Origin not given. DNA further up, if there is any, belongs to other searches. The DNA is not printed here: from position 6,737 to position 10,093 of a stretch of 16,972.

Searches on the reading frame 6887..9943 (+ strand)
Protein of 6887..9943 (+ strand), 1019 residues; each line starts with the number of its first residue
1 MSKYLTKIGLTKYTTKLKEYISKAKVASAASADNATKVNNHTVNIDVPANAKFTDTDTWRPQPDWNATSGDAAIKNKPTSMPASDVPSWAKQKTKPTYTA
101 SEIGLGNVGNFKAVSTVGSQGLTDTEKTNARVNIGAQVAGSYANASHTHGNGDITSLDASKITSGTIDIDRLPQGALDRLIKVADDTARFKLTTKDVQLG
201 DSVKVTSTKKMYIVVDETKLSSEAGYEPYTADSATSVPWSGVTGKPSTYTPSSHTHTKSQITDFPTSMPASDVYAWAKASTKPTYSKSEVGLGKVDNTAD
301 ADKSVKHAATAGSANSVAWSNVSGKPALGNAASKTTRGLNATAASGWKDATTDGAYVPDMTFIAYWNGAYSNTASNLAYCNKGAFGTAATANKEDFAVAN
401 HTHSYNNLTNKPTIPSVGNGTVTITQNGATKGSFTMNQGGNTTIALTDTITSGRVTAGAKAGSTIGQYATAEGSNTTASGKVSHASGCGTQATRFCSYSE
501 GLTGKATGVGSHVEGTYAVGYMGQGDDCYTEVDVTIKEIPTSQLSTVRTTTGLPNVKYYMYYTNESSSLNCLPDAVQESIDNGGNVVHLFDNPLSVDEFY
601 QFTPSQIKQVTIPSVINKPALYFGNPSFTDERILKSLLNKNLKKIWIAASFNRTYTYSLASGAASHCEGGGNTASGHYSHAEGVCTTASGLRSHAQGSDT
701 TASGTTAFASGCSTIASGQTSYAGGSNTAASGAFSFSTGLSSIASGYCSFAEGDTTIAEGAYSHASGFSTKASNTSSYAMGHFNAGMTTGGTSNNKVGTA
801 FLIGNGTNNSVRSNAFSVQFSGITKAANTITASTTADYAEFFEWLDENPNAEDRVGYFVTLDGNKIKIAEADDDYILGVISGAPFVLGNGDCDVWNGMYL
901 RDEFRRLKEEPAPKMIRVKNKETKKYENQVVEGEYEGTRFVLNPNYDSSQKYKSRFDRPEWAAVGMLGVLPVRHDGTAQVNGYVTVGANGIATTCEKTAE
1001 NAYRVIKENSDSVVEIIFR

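Call 10: search_protein_families(library=pfam, proteins=[window:6887-9943:+], max_evalue=0.01)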
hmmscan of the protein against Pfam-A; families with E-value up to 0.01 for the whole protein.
window:6887-9943:+ (1019 aa): 1 family
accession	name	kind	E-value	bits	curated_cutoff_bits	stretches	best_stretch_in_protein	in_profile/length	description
PF11962.13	Peptidase_G2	-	3.4e-35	122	25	1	820-1006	32-208/228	Peptidase_G2, IMC autoproteolytic cleavage domain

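Call 36: search_protein_families(library=phrogs, proteins=[window:6887-9943:+], max_evalue=0.00001)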
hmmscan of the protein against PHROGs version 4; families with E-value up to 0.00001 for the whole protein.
window:6887-9943:+ (1019 aa): 2 families
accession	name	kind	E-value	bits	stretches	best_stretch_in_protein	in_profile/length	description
phrog_4775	-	connector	5.6e-28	98.4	1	666-999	535-849/876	pre-neck appendage protein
phrog_25468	-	unknown function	1.3e-26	94.6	2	654-744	81-171/528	-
